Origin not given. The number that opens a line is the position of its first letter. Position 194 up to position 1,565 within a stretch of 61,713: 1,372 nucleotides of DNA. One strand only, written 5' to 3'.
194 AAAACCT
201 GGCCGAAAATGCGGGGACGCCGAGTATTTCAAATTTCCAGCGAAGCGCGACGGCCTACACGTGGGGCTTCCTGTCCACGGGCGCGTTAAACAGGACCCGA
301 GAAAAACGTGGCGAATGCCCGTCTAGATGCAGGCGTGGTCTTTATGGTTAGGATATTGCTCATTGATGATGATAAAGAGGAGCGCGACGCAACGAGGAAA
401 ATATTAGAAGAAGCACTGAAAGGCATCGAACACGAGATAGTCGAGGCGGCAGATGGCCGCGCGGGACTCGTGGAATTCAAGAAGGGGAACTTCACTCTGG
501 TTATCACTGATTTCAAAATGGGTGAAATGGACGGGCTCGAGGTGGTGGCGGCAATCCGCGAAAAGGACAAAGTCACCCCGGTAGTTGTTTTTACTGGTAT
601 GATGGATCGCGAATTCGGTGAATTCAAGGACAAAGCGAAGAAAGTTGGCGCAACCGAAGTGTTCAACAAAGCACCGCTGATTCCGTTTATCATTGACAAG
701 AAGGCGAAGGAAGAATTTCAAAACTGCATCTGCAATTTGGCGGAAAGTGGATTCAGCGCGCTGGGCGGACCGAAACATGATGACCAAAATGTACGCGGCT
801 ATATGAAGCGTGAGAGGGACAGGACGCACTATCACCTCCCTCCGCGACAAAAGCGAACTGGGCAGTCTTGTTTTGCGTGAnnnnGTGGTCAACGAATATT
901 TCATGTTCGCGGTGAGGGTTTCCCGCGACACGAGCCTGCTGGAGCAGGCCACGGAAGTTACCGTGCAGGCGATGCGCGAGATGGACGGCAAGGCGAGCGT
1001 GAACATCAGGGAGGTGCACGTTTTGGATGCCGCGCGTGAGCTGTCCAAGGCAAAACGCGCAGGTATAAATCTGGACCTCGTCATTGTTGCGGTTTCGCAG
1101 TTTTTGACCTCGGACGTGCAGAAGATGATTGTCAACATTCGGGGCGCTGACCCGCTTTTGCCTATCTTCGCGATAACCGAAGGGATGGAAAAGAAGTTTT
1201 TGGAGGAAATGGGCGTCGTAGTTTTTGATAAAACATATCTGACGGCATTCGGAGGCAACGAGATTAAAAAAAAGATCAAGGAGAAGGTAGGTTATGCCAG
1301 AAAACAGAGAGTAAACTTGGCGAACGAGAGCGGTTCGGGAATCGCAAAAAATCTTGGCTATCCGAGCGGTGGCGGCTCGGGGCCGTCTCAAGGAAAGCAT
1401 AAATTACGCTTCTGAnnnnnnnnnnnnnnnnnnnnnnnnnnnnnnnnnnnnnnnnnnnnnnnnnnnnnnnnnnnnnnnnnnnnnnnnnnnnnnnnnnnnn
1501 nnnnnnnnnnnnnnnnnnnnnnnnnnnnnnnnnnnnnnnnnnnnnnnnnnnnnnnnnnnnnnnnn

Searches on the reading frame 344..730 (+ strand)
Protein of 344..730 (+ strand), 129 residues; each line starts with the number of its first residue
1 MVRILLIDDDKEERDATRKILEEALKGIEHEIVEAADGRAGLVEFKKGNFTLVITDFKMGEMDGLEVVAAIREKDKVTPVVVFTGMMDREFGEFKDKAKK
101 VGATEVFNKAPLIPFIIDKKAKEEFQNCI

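Call 54: find_homologous_proteins(query=window:344-730:+, max_evalue=0.001)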
Query window:344-730:+ (129 aa): 7 proteins with E <= 0.001 among 47 candidates.
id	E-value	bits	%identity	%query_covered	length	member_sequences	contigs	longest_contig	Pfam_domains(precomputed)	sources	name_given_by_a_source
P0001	1.1e-74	266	100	100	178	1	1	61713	PF00072.31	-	-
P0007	3.0e-7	48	41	66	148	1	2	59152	PF00072.31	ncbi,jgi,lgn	-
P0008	3.5e-7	48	34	86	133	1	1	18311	PF00072.31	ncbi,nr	ncbi:response regulator [bacterium]|nr:response regulator [bacterium]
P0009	1.1e-5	43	43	62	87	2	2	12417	PF00072.31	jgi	-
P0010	1.6e-5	43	34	88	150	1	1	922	PF00072.31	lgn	-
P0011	2.2e-5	42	40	64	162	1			PF00072.31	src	-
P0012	1.9e-4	39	36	65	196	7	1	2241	PF02518.32,PF00072.31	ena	-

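Call 111: find_encoding_contigs(protein=P0007, flank=4000, max_places=3)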
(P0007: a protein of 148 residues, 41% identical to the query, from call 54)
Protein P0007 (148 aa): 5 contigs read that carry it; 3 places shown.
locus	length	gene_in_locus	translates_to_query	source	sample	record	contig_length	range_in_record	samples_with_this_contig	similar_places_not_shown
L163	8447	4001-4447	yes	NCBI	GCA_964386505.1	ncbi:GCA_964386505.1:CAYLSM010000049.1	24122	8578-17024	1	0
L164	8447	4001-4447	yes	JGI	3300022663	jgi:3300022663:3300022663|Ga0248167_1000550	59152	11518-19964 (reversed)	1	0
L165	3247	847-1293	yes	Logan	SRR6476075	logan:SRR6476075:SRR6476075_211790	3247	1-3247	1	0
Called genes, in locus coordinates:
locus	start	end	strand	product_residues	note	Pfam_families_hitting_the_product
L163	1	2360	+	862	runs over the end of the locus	PF13188:PAS_8 (faint), PF24820:Diguanyl_cycl_sensor (faint), PF00989:PAS, PF08448:PAS_4, PF13426:PAS_9, PF00512:HisKA (weak), PF02518:HATPase_c, PF14501:HATPase_c_5 (weak), +2 more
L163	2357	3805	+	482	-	PF00072:Response_reg, PF00158:Sigma54_activat, PF14532:Sigma54_activ_2, PF25601:AAA_lid_14, PF02954:HTH_8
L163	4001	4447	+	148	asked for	PF00072:Response_reg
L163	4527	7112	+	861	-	PF05227:CHASE3 (weak), PF00672:HAMP, PF18947:HAMP_2, PF00015:MCPsignal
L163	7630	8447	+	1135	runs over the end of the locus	PF13188:PAS_8 (faint), PF00989:PAS, PF08448:PAS_4, PF13426:PAS_9 (weak), PF00512:HisKA (weak), PF02518:HATPase_c, PF00072:Response_reg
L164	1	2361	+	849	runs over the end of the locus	PF13188:PAS_8 (faint), PF00989:PAS, PF08447:PAS_3 (weak), PF08448:PAS_4, PF13426:PAS_9, PF00512:HisKA (weak), PF02518:HATPase_c, PF14501:HATPase_c_5 (weak), +2 more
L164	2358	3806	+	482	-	PF00072:Response_reg, PF00158:Sigma54_activat, PF14532:Sigma54_activ_2, PF07728:AAA_5 (faint), PF25601:AAA_lid_14, PF02954:HTH_8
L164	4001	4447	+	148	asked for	PF00072:Response_reg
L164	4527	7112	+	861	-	PF05227:CHASE3 (weak), PF00672:HAMP, PF18947:HAMP_2, PF00015:MCPsignal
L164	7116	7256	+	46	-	-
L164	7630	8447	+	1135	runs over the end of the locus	PF13188:PAS_8 (faint), PF00989:PAS, PF08448:PAS_4, PF13426:PAS_9 (weak), PF00512:HisKA (weak), PF02518:HATPase_c, PF00072:Response_reg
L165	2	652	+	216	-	?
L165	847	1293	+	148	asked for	PF00072:Response_reg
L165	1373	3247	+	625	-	?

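Call 112: find_encoding_contigs(protein=P0008, flank=4000, max_places=3)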
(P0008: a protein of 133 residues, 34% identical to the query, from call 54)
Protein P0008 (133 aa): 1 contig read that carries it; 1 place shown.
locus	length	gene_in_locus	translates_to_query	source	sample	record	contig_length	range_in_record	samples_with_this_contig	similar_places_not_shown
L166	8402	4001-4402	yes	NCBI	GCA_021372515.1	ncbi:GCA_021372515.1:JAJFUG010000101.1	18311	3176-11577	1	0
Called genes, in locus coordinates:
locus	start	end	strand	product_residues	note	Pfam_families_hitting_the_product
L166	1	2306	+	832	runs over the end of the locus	PF13188:PAS_8 (faint), PF08447:PAS_3 (faint), PF00989:PAS, PF08448:PAS_4, PF13426:PAS_9, PF00512:HisKA (weak), PF02518:HATPase_c, PF14501:HATPase_c_5 (weak), +2 more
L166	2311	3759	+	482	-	PF00072:Response_reg, PF00158:Sigma54_activat, PF14532:Sigma54_activ_2, PF07728:AAA_5 (faint), PF25601:AAA_lid_14, PF02954:HTH_8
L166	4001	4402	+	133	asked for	PF00072:Response_reg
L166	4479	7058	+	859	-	PF00672:HAMP, PF18947:HAMP_2, PF00015:MCPsignal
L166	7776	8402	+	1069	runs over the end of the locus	PF00989:PAS, PF13426:PAS_9 (weak), PF00989:PAS, PF08448:PAS_4, PF13426:PAS_9 (weak), PF00512:HisKA (weak), PF02518:HATPase_c, PF00072:Response_reg, +1 more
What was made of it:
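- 344..880 (+): A: canonical stand-alone CheY-like receiver (DD, D56, T84, K108) with a ~50-aa basic/aromatic C-terminal tail. Nearest relatives are 34-43% identical; the two looked up (P0007, P0008) lie in bacterial-type TCS/chemotaxis loci (calls 54, 111, 112).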

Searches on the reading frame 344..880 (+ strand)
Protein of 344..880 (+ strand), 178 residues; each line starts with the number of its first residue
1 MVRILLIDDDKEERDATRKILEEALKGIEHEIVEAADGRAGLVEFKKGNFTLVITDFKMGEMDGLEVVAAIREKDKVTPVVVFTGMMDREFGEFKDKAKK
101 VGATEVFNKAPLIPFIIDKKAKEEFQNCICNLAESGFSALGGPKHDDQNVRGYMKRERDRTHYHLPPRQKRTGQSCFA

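Call 9: search_protein_families(library=pfam, max_evalue=1, proteins=[window:344-880:+])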
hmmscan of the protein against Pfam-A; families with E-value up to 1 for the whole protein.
window:344-880:+ (178 aa): 2 families
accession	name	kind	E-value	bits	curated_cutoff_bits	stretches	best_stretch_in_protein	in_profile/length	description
PF00072.30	Response_reg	-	4.1e-17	62.8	30.2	1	4-109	1-99/111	Response regulator receiver domain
PF06490.17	FleQ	-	0.017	15.9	22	1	3-88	1-80/108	Flagellar regulatory protein FleQ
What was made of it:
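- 344..880 (+): Pfam Response_reg E 4.1e-17 (call 9).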

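Call 10: search_protein_families(library=ncbifam, max_evalue=1, proteins=[window:344-880:+])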
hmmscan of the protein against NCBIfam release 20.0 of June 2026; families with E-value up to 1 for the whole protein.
window:344-880:+ (178 aa): 86 families (the best 25 are shown)
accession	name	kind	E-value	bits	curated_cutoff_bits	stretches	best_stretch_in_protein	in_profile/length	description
NF046022.1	RespRegCpdRBruc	equivalog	3.2e-12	46.5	180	1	1-86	1-82/120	cell cycle two-component system response regulator CpdR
NF008469.0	PRK11361.1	equivalog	3.9e-11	42.3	714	1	3-88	6-87/461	acetoacetate metabolism transcriptional regulator AtoC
NF045505.1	RR_RssB_Pseudo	equivalog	9.9e-11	41.3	700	1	3-86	7-86/394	two-component system response regulator RssB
NF007969.0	PRK10693.1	equivalog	1.4e-10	40.8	329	1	3-107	9-106/337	two-component system response regulator RssB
NF006900.1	PRK09390.1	equivalog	3.4e-10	39.8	255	1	4-106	7-102/203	response regulator FixJ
NF001965.0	PRK00742.1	subfamily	5.1e-10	39.1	293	1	2-139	4-137/357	chemotaxis-specific protein-glutamate methyltransferase CheB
NF007901.0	PRK10610.1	equivalog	5.6e-10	39.4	189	1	3-84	7-87/129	chemotaxis response regulator CheY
NF045944.1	ResRegRpaBCyano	equivalog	5.6e-10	39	330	1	7-88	3-79/229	response regulator transcription factor RpaB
NF041733.1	resp_reg_CseB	equivalog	6.5e-10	38.8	350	1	3-84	2-78/228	two-component system response regulator CseB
NF051850.1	RespRegRprY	equivalog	1.1e-09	38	370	1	2-87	5-86/234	response regulator transcription factor RprY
NF008099.0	PRK10841.1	equivalog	9.9e-09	33.5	920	1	3-84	826-903/949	two-component system sensor histidine kinase RcsC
TIGR01818.1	ntrC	equivalog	1e-08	34.4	558.6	1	4-89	1-82/463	nitrogen regulation protein NR(I)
TIGR01387.1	cztR_silR_copR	subfamily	1.1e-08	35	279.2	1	4-86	1-79/218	heavy metal response regulator transcription factor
NF011695.0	PRK15115.1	equivalog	1.8e-08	33.6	763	1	3-85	8-86/445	two-component system response regulator GlrR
NF053512.1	nitric_RR_NosR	exception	2.3e-08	33.5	400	1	4-88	1-81/422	response regulator c-di-GMP phosphodiesterase, NosR family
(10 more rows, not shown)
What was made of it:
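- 344..880 (+): NCBIfam hits to response regulators (call 10).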

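Call 12: list_cluster_members(proteins=[window:344-880:+, window:885-1415:+, window:23225-23737:+, window:26745-27797:+, window:27822-28382:+, window:28557-29171:+, window:33633-34253:-, window:52266-52610:-, window:52027-52269:-, window:52633-53760:-])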
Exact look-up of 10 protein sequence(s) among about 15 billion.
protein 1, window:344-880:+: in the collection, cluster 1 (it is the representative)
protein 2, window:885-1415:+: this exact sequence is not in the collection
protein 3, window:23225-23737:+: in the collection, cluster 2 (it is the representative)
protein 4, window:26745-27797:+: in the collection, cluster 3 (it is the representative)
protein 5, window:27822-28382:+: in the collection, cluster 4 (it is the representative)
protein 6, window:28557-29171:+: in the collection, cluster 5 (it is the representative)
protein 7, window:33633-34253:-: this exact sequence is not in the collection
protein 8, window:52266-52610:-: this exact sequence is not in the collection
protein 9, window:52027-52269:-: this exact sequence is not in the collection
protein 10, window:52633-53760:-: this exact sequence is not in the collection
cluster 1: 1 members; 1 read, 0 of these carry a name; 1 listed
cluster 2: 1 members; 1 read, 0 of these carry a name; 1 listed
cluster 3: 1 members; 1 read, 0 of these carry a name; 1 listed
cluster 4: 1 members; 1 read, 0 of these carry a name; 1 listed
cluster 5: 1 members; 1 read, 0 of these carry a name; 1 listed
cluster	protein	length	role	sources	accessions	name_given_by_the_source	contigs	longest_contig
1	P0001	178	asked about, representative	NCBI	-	-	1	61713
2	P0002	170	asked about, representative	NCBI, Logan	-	-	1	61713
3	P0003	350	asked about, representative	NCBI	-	-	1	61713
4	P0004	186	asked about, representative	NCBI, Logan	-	-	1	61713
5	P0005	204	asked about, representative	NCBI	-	-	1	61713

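Call 14: find_encoding_contigs(protein=P0003, flank=2000, max_places=4)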
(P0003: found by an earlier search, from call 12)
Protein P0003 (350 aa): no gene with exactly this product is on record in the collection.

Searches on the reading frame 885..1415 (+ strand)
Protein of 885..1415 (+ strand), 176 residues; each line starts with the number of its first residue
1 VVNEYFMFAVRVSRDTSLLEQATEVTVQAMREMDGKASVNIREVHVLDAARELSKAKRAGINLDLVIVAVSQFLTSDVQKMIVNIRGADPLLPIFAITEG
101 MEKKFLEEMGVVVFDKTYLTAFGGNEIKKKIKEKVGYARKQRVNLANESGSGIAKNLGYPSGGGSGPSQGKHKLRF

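Call 9: search_protein_families(library=pfam, max_evalue=1, proteins=[window:885-1415:+])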
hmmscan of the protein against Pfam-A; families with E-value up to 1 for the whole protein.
window:885-1415:+ (176 aa): 0 families
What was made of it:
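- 885..1415 (+): B: degenerate receiver-like protein. Asp is replaced by Ala; Thr98 and Lys116 are kept. The C-terminal tail is conserved among orthologues. No Pfam hit (call 9).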

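Call 10: search_protein_families(library=ncbifam, max_evalue=1, proteins=[window:885-1415:+])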
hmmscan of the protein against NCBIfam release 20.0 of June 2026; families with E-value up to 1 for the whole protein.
window:885-1415:+ (176 aa): 0 families

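Call 74: find_homologous_proteins(query=window:885-1415:+, max_evalue=0.01)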
Query window:885-1415:+ (176 aa): 3 proteins with E <= 0.01 among 125 candidates.
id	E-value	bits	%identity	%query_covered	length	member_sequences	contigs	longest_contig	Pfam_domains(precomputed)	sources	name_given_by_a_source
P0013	6.3e-102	356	100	97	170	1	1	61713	-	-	-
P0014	4.2e-51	191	60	100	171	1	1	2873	-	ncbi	ncbi:MAG: hypothetical protein AB1468_05520 [Candidatus Micrarchaeota archaeon]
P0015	1.9e-42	163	83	49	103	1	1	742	-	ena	-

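Call 77: find_encoding_contigs(protein=P0014, flank=5000, max_places=4)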
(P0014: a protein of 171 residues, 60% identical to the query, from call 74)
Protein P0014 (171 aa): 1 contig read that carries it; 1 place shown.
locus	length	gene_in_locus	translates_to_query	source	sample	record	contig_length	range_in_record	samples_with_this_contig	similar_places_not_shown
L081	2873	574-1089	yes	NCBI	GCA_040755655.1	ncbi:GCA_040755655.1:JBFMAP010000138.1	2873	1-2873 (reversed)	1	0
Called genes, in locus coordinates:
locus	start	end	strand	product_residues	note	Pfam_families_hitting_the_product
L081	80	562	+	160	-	-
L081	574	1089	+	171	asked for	-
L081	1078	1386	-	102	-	PF03091:CutA1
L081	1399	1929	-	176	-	-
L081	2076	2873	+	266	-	?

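Call 78: find_encoding_contigs(protein=P0015, flank=5000, max_places=4)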
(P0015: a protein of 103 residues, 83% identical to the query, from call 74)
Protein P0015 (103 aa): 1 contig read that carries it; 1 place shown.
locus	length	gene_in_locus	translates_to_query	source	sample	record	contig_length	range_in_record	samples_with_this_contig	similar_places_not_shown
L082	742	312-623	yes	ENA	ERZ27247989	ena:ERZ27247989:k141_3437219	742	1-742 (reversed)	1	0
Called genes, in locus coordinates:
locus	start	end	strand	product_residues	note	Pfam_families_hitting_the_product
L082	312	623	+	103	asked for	-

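Call 81: search_protein_families(library=pfam, max_evalue=10, proteins=[L081:80-562:+, L081:574-1089:+])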
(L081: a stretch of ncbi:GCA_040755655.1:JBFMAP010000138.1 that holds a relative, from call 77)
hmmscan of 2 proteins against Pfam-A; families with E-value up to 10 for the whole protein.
L081:80-562:+ (160 aa): 0 families

L081:574-1089:+ (171 aa): 2 families
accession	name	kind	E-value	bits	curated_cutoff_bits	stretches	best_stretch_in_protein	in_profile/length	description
PF23998.1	BTB_BTBDG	-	0.075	13.7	27.9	1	74-107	58-91/122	BTBDG BTB/POZ domain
PF23648.1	DUF7147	-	0.099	13.6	27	1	75-139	42-108/125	Domain of unknown function (DUF7147)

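Call 86: find_related_loci(query=A5, collection=metagenome_contigs, flank=4000)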
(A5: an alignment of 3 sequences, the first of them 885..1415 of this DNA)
Query A5 (176 aa) in metagenome_contigs; peptide patterns used: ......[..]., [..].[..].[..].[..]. (x = any residue, [..] = any of these).
600 stretches matched a pattern, but none encodes a relative of the query by tblastn (E <= 1e-3).
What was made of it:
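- Tried and rejected: No relatives of B in JGI metagenomes (call 86).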

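Call 104: search_protein_families(library=padloc, max_evalue=1, proteins=[window:885-1415:+, L081:80-562:+])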
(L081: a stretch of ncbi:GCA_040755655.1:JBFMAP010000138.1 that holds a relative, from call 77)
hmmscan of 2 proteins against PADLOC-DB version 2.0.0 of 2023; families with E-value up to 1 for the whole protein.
window:885-1415:+ (176 aa): 1 family
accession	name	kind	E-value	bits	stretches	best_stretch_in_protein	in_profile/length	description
PDLC02476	BrxC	-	0.0039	12.8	1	36-82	231-277/1180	BrxC-PglY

L081:80-562:+ (160 aa): 0 families

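Call 105: search_protein_families(library=phrogs, max_evalue=1, proteins=[window:885-1415:+, L081:80-562:+])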
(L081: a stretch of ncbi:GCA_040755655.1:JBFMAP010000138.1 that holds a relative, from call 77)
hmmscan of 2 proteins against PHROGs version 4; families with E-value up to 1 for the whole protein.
window:885-1415:+ (176 aa): 1 family
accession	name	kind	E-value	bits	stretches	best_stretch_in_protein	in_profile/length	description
phrog_24725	-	unknown function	0.012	16.4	1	62-143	49-128/188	-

L081:80-562:+ (160 aa): 0 families
